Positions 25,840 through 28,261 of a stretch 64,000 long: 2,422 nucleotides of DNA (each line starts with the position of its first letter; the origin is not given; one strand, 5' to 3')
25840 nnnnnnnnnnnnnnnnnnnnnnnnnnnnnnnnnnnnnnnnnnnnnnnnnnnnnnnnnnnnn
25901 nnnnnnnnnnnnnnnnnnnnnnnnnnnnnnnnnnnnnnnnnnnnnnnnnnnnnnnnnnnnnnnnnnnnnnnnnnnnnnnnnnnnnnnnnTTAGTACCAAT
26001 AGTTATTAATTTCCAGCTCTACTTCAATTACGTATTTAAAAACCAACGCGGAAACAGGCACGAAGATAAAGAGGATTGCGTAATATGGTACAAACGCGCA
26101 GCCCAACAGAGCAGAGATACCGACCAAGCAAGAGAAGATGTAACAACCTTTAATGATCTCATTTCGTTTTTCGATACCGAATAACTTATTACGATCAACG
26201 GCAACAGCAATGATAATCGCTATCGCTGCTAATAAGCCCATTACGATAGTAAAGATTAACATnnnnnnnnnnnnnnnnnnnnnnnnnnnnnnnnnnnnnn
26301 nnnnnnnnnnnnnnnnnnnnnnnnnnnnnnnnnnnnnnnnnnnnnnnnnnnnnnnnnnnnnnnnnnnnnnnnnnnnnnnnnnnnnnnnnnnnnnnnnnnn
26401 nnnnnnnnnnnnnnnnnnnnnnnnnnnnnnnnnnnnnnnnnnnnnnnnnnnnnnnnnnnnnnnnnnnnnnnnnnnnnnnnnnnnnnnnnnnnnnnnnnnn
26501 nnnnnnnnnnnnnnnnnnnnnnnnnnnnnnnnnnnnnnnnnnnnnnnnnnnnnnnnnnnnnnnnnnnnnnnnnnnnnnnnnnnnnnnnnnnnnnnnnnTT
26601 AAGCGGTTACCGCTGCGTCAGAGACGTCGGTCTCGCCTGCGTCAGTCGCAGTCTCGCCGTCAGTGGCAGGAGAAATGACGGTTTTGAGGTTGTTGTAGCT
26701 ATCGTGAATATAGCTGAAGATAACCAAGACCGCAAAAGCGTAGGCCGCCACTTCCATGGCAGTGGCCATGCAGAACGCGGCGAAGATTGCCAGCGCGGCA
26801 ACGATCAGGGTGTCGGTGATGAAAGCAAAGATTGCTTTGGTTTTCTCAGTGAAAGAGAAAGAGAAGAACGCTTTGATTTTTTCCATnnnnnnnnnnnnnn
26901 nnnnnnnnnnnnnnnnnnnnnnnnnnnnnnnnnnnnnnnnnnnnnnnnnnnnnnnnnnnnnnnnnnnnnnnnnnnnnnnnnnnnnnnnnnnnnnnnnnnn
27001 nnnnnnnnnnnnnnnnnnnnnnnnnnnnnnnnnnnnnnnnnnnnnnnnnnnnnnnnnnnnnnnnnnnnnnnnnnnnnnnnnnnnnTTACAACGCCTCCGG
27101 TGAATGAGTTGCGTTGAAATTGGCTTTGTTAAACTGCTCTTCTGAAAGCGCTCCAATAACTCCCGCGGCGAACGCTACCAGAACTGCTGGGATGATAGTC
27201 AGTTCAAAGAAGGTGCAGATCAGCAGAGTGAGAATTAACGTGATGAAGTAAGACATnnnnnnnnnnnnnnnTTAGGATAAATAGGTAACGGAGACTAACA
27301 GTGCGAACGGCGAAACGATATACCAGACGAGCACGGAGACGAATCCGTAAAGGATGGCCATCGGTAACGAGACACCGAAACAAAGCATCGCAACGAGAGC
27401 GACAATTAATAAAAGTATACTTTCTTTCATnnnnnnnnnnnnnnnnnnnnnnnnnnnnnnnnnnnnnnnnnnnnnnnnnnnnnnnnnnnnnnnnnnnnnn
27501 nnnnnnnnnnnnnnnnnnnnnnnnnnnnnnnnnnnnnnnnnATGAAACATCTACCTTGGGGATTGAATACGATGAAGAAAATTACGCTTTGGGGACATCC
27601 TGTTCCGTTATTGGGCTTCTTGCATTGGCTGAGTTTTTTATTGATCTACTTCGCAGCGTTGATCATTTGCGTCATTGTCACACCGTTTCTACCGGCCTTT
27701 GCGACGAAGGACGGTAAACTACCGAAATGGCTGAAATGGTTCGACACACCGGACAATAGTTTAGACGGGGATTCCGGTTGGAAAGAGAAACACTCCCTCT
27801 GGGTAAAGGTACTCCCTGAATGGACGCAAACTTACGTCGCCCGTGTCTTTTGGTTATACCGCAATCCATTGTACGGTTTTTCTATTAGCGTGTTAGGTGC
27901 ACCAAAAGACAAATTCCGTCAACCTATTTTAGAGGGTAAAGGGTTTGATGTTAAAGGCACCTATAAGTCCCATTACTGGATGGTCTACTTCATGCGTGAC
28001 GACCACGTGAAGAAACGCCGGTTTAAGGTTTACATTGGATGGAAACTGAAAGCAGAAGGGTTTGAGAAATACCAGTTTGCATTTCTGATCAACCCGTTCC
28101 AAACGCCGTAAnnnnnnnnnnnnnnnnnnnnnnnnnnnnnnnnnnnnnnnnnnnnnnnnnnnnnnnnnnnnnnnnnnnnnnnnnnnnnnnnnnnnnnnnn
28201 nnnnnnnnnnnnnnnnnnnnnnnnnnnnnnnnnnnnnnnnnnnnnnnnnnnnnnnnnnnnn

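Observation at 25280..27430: Cluster of 7 small membrane proteins; two end in an identical C-terminal NYWY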

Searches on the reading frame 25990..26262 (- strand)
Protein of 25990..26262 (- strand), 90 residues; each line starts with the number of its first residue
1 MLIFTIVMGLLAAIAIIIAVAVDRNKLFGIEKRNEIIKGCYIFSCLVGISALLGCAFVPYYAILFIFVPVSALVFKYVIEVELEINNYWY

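Call 13: search_dna_similar(query=window:25990-26262:-, collection=phages, mode=protein, max_evalue=1, max_rows=40)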
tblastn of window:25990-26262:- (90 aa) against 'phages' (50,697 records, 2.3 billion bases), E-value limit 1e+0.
Records with a match: 4; places in all: 4; records where one place covers at least 80% of the query: 4.
Best place of each record, by identity: 95-99% 4.
By first word of the organism name: Klebsiella 3; Serratia 1.
By host as written in the record: Klebsiella pneumoniae 4.
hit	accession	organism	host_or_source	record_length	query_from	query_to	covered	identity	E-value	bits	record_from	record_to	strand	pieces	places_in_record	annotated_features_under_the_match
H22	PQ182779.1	Klebsiella phage vB_kp_MJ359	Klebsiella pneumoniae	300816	1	90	100%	98.9%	1e-43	155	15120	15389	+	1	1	hypothetical protein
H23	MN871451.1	Serratia phage KpYy_2_45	Klebsiella pneumoniae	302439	1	89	99%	98.9%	3e-42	151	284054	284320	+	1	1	record has no annotation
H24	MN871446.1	Klebsiella phage KpLz-2_45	Klebsiella pneumoniae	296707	1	89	99%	97.8%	1e-41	149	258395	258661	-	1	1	hypothetical protein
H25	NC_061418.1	Klebsiella phage KpLz-2_45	Klebsiella pneumoniae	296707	1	89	99%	97.8%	1e-41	149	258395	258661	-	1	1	hypothetical protein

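Call 20: search_protein_families(library=phrogs, proteins=[window:25990-26262:-], max_evalue=0.1)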
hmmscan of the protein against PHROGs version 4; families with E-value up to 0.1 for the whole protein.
window:25990-26262:- (90 aa): 0 families

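Call 21: search_protein_families(library=pfam, proteins=[window:25990-26262:-], max_evalue=1)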
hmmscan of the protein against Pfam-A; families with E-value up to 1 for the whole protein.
window:25990-26262:- (90 aa): 1 family
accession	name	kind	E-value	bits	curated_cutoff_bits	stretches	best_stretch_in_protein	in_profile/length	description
PF13214.11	DUF4022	-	0.0065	17.2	25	1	1-63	7-71/77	Protein of unknown function (DUF4022)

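Call 24: find_homologous_proteins(query=window:25990-26262:-, max_evalue=0.01)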
Query window:25990-26262:- (90 aa): 1 proteins with E <= 0.01 among 6 candidates.
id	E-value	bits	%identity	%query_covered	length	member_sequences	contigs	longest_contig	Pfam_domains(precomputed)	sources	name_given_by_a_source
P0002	3.0e-46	173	98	99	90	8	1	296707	-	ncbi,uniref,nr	ncbi:hypothetical protein MOA67_gp263 [Klebsiella phage KpLz-2_45]|uniref:hypothetical protein n=1 T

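Call 71: search_protein_families(library=ncbifam, proteins=[window:25990-26262:-], max_evalue=0.5)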
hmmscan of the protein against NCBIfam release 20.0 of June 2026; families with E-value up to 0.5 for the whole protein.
window:25990-26262:- (90 aa): 1 family
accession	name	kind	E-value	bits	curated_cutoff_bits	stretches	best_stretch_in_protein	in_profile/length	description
NF011089.0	PRK14512.1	equivalog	0.025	14.3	251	1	3-37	89-123/200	ATP-dependent Clp protease proteolytic subunit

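Call 72: search_protein_families(library=padloc, proteins=[window:25990-26262:-], max_evalue=0.5)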
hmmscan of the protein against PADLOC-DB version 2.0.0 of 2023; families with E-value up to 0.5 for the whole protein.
window:25990-26262:- (90 aa): 0 families

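Call 101: find_encoding_contigs(protein=window:25990-26262:-, flank=1500, max_places=10)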
Protein window:25990-26262:- (90 aa): 22 contigs read that carry it; 9 places shown.
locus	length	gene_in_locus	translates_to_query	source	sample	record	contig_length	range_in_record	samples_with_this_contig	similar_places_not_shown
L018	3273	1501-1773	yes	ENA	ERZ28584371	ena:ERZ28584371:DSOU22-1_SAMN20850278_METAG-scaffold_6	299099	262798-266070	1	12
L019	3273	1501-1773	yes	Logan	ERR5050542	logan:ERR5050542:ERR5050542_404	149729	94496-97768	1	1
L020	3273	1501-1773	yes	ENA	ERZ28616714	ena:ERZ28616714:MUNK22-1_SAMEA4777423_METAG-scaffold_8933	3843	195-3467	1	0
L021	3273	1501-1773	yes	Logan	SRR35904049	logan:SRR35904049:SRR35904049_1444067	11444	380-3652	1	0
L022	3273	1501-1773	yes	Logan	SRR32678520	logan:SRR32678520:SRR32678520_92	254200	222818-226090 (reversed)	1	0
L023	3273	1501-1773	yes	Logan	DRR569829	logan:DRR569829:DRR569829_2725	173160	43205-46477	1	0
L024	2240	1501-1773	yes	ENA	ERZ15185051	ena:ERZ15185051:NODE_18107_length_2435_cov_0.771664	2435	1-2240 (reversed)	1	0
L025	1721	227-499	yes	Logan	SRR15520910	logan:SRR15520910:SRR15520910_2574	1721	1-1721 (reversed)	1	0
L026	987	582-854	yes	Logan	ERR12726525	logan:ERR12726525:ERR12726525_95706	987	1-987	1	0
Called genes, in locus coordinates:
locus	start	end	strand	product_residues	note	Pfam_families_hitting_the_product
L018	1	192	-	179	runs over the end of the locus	PF24027:DUF7338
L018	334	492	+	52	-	-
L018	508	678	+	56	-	-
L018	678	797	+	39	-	-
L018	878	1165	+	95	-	-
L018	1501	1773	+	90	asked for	-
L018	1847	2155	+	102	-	-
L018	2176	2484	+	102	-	-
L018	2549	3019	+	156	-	PF27224:YfjT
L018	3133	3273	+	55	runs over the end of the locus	-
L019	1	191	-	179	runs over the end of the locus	PF24027:DUF7338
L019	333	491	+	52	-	-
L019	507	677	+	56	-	-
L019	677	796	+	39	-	-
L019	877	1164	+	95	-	-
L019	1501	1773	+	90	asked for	-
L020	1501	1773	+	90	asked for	-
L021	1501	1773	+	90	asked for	-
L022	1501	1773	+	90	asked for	-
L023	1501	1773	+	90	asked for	-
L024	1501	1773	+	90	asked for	-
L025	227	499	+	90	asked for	-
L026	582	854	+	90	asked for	-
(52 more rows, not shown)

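Call 102: predict_structure(alignment_id=A9)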
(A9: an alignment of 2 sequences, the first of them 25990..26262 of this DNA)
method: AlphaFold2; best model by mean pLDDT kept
length: 90 residues; sequences in the alignment: 2
mean_pLDDT: 65.9   pTM: 0.47
mean pLDDT of the five models: 65.9, 65.7, 58.7, 58.5, 56.9
residues with pLDDT >= 90: 0; 70-90: 30; 50-70: 58; < 50: 2
segments of 3 or more residues with pLDDT < 50: none
pLDDT, mean of each block of 10 residues (from residue 1): 73 76 66 69 71 62 60 63 53
secondary structure, 60 per line:
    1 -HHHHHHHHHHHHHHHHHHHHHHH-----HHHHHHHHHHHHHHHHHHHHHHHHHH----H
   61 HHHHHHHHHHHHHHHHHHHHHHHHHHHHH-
elements in order: H2-24 H30-55 H60-89

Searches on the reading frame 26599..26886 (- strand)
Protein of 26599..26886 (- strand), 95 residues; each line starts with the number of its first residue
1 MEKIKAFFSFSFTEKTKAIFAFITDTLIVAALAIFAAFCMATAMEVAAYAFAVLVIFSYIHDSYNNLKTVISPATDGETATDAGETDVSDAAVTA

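Call 20: search_protein_families(library=phrogs, proteins=[window:26599-26886:-], max_evalue=0.1)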
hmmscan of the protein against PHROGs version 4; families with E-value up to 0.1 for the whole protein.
window:26599-26886:- (95 aa): 1 family
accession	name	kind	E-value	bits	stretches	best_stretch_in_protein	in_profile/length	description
phrog_5159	-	unknown function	0.043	14.9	1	7-68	31-92/117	-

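Call 21: search_protein_families(library=pfam, proteins=[window:26599-26886:-], max_evalue=1)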
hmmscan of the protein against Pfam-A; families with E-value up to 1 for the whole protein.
window:26599-26886:- (95 aa): 2 families
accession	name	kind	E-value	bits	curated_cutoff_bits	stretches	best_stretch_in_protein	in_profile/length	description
PF01005.24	Flavi_NS2A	-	0.14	12.5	25.1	1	9-66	148-205/215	Flavivirus non-structural protein NS2A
PF13786.12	DUF4179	-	0.24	12.3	30.1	1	27-84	10-71/94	Domain of unknown function (DUF4179)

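Call 50: search_dna_similar(query=window:26599-26886:-, collection=phages, mode=protein, max_evalue=5, max_rows=30)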
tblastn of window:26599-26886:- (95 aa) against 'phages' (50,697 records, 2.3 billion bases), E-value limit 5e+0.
Records with a match: 12; places in all: 12; records where one place covers at least 80% of the query: 10.
Best place of each record, by identity: >=99% 9; <60% 3.
By first word of the organism name: Klebsiella 6; Serratia 6.
By host as written in the record: Klebsiella pneumoniae 9; Klebsiella pneumoniae K6592 2; - 1.
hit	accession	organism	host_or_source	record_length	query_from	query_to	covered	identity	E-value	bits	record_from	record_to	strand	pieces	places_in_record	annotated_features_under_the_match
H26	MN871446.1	Klebsiella phage KpLz-2_45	Klebsiella pneumoniae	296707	1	95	100%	100.0%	4e-39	142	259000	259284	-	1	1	hypothetical protein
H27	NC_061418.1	Klebsiella phage KpLz-2_45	Klebsiella pneumoniae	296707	1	95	100%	100.0%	4e-39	142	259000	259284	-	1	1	hypothetical protein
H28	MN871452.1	Serratia phage KpZh_1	Klebsiella pneumoniae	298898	1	95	100%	100.0%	4e-39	142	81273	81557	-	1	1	record has no annotation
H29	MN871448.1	Serratia phage KpSz_1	Klebsiella pneumoniae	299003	1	95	100%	100.0%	4e-39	142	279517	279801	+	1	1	record has no annotation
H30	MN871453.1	Serratia phage KpZh_LPS_45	Klebsiella pneumoniae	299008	1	95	100%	100.0%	4e-39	142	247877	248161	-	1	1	record has no annotation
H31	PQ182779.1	Klebsiella phage vB_kp_MJ359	Klebsiella pneumoniae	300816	1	95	100%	100.0%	4e-39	142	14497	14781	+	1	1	hypothetical protein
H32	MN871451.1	Serratia phage KpYy_2_45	Klebsiella pneumoniae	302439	1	95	100%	100.0%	4e-39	142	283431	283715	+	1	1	record has no annotation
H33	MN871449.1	Serratia phage KpXa_1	Klebsiella pneumoniae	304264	1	95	100%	100.0%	4e-39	142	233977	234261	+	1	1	record has no annotation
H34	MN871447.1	Serratia phage KpLz_1_41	Klebsiella pneumoniae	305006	1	95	100%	100.0%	4e-39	142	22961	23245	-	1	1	record has no annotation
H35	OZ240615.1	Klebsiella phage vB_KpM_Centimanus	-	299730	9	93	89%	40.2%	1e-4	44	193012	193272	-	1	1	hypothetical protein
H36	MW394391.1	Klebsiella phage vB_KpM_FBKp24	Klebsiella pneumoniae K6592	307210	9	78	74%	44.3%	1e-4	44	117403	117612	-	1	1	hypothetical protein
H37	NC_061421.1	Klebsiella phage vB_KpM_FBKp24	Klebsiella pneumoniae K6592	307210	9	78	74%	44.3%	1e-4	44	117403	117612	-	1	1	hypothetical protein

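Call 71: search_protein_families(library=ncbifam, proteins=[window:26599-26886:-], max_evalue=0.5)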
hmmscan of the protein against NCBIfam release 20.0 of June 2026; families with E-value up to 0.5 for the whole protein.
window:26599-26886:- (95 aa): 0 families

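Call 72: search_protein_families(library=padloc, proteins=[window:26599-26886:-], max_evalue=0.5)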
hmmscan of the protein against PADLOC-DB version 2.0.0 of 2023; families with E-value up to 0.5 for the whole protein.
window:26599-26886:- (95 aa): 0 families

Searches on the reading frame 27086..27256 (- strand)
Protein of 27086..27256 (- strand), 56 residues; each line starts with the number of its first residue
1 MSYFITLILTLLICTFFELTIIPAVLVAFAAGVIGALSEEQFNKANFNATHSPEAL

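Call 20: search_protein_families(library=phrogs, proteins=[window:27086-27256:-], max_evalue=0.1)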
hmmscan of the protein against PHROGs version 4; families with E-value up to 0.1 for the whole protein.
window:27086-27256:- (56 aa): 1 family
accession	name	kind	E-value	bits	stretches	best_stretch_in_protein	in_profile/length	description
phrog_1930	-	unknown function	0.044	14.8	1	3-44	10-54/71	-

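Call 21: search_protein_families(library=pfam, proteins=[window:27086-27256:-], max_evalue=1)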
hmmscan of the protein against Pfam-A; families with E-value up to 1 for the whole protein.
window:27086-27256:- (56 aa): 0 families

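Call 51: search_dna_similar(query=window:27086-27256:-, collection=phages, mode=protein, max_evalue=5, max_rows=30)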
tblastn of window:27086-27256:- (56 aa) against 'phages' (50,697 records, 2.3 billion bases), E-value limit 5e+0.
Records with a match: 12; places in all: 12; records where one place covers at least 80% of the query: 0.
Best place of each record, by identity: >=99% 6; 60-80% 3; <60% 3.
By first word of the organism name: Serratia 6; Klebsiella 6.
By host as written in the record: Klebsiella pneumoniae 9; Klebsiella pneumoniae K6592 2; - 1.
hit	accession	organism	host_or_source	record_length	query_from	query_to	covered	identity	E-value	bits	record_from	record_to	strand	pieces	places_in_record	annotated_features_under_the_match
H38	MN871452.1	Serratia phage KpZh_1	Klebsiella pneumoniae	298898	23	56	61%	100.0%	7e-14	69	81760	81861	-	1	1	record has no annotation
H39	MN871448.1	Serratia phage KpSz_1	Klebsiella pneumoniae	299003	23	56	61%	100.0%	7e-14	69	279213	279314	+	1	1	record has no annotation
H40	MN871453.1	Serratia phage KpZh_LPS_45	Klebsiella pneumoniae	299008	23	56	61%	100.0%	7e-14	69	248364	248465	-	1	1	record has no annotation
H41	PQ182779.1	Klebsiella phage vB_kp_MJ359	Klebsiella pneumoniae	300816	23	56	61%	100.0%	7e-14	69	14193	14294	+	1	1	hypothetical protein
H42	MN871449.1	Serratia phage KpXa_1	Klebsiella pneumoniae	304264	23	56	61%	100.0%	7e-14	69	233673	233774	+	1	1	record has no annotation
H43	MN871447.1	Serratia phage KpLz_1_41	Klebsiella pneumoniae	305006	23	56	61%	100.0%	7e-14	69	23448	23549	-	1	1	record has no annotation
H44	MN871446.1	Klebsiella phage KpLz-2_45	Klebsiella pneumoniae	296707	23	56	61%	76.5%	1e-3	40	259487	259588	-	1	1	hypothetical protein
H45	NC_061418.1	Klebsiella phage KpLz-2_45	Klebsiella pneumoniae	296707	23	56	61%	76.5%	1e-3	40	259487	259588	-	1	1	hypothetical protein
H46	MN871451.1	Serratia phage KpYy_2_45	Klebsiella pneumoniae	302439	23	56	61%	76.5%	1e-3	40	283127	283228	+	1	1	record has no annotation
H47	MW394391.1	Klebsiella phage vB_KpM_FBKp24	Klebsiella pneumoniae K6592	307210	23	55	59%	41.2%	1e+0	31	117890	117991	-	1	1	hypothetical protein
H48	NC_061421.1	Klebsiella phage vB_KpM_FBKp24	Klebsiella pneumoniae K6592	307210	23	55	59%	41.2%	1e+0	31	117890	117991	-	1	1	hypothetical protein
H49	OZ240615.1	Klebsiella phage vB_KpM_Centimanus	-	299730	23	55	59%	41.2%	1e+0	31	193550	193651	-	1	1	hypothetical protein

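Call 71: search_protein_families(library=ncbifam, proteins=[window:27086-27256:-], max_evalue=0.5)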
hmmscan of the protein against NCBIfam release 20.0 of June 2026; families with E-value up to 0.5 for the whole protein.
window:27086-27256:- (56 aa): 0 families

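Call 72: search_protein_families(library=padloc, proteins=[window:27086-27256:-], max_evalue=0.5)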
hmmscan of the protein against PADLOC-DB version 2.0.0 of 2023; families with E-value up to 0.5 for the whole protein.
window:27086-27256:- (56 aa): 0 families

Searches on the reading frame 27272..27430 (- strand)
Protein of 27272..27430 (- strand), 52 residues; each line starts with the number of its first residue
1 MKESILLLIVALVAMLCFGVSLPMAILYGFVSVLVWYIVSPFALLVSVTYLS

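Call 20: search_protein_families(library=phrogs, proteins=[window:27272-27430:-], max_evalue=0.1)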
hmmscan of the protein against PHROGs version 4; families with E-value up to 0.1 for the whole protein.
window:27272-27430:- (52 aa): 1 family
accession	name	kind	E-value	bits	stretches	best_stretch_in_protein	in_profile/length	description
phrog_33071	-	unknown function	0.054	14.5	1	25-49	18-41/45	-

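Call 21: search_protein_families(library=pfam, proteins=[window:27272-27430:-], max_evalue=1)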
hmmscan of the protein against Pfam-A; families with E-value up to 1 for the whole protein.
window:27272-27430:- (52 aa): 0 families

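Call 52: search_dna_similar(query=window:27272-27430:-, collection=phages, mode=protein, max_evalue=5, max_rows=30)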
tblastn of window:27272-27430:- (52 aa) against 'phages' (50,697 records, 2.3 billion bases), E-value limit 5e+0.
Records with a match: 12; places in all: 12; records where one place covers at least 80% of the query: 12.
Best place of each record, by identity: 90-95% 9; <60% 3.
By first word of the organism name: Serratia 6; Klebsiella 6.
By host as written in the record: Klebsiella pneumoniae 9; Klebsiella pneumoniae K6592 2; - 1.
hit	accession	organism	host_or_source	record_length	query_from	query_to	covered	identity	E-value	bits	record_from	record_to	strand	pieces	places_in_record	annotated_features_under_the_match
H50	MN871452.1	Serratia phage KpZh_1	Klebsiella pneumoniae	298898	1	52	100%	94.2%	1e-17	79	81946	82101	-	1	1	record has no annotation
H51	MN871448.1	Serratia phage KpSz_1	Klebsiella pneumoniae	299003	1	52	100%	94.2%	1e-17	79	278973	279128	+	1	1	record has no annotation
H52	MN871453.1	Serratia phage KpZh_LPS_45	Klebsiella pneumoniae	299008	1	52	100%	94.2%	1e-17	79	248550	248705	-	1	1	record has no annotation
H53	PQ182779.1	Klebsiella phage vB_kp_MJ359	Klebsiella pneumoniae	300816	1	52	100%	94.2%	1e-17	79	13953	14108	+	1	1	hypothetical protein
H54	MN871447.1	Serratia phage KpLz_1_41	Klebsiella pneumoniae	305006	1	52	100%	94.2%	1e-17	79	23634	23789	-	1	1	record has no annotation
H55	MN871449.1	Serratia phage KpXa_1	Klebsiella pneumoniae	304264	1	52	100%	92.3%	4e-17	77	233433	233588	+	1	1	record has no annotation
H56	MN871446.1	Klebsiella phage KpLz-2_45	Klebsiella pneumoniae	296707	1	51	98%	92.2%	8e-17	77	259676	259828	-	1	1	hypothetical protein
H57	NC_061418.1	Klebsiella phage KpLz-2_45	Klebsiella pneumoniae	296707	1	51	98%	92.2%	8e-17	77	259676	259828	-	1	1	hypothetical protein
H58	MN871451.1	Serratia phage KpYy_2_45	Klebsiella pneumoniae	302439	1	51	98%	92.2%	8e-17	77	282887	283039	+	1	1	record has no annotation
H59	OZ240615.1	Klebsiella phage vB_KpM_Centimanus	-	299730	1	50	96%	50.0%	2e-6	47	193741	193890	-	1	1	hypothetical protein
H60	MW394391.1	Klebsiella phage vB_KpM_FBKp24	Klebsiella pneumoniae K6592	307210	1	50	96%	50.0%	2e-6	47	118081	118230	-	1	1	hypothetical protein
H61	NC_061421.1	Klebsiella phage vB_KpM_FBKp24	Klebsiella pneumoniae K6592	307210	1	50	96%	50.0%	2e-6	47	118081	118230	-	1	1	hypothetical protein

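Call 71: search_protein_families(library=ncbifam, proteins=[window:27272-27430:-], max_evalue=0.5)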
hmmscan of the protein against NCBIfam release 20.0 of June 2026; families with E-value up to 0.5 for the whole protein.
window:27272-27430:- (52 aa): 0 families

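Call 72: search_protein_families(library=padloc, proteins=[window:27272-27430:-], max_evalue=0.5)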
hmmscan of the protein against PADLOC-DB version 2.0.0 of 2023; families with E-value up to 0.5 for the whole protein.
window:27272-27430:- (52 aa): 0 families

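Call 91: find_homologous_proteins(query=A7, max_evalue=10)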
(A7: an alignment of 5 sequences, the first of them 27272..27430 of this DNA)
Query A7 (5 sequences) (52 aa, profile of the alignment): 2 proteins with E <= 10 among 5 candidates.
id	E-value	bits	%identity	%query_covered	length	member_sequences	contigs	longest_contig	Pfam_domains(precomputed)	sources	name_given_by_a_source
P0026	2.1e-26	109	92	98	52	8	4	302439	-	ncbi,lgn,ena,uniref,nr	ncbi:hypothetical protein MOA67_gp260 [Klebsiella phage KpLz-2_45]|uniref:hypothetical protein n=1 T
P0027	2.4e-26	109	50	96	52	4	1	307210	-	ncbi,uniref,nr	ncbi:hypothetical protein MOC16_gp275 [Klebsiella phage vB_KpM_FBKp24]|uniref:Uncharacterized protei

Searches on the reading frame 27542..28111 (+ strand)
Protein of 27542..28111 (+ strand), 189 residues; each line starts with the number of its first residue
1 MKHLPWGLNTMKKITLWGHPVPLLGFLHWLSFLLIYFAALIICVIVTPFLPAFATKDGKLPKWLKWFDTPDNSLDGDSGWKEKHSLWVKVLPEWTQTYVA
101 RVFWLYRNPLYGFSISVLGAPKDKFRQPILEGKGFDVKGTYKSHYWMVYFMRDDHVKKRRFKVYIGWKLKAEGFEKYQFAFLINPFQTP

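Call 20: search_protein_families(library=phrogs, proteins=[window:27542-28111:+], max_evalue=0.1)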
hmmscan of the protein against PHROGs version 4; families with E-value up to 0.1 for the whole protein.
window:27542-28111:+ (189 aa): 1 family
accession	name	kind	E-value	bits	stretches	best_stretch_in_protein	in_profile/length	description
phrog_2143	-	unknown function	5.4e-33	115.4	1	25-187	5-182/186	-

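Call 21: search_protein_families(library=pfam, proteins=[window:27542-28111:+], max_evalue=1)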
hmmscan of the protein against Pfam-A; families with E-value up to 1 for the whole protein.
window:27542-28111:+ (189 aa): 1 family
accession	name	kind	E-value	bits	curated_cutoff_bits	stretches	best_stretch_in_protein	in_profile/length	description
PF24027.1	DUF7338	-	2.8e-43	148.1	27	1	24-187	4-176/180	Family of unknown function (DUF7338)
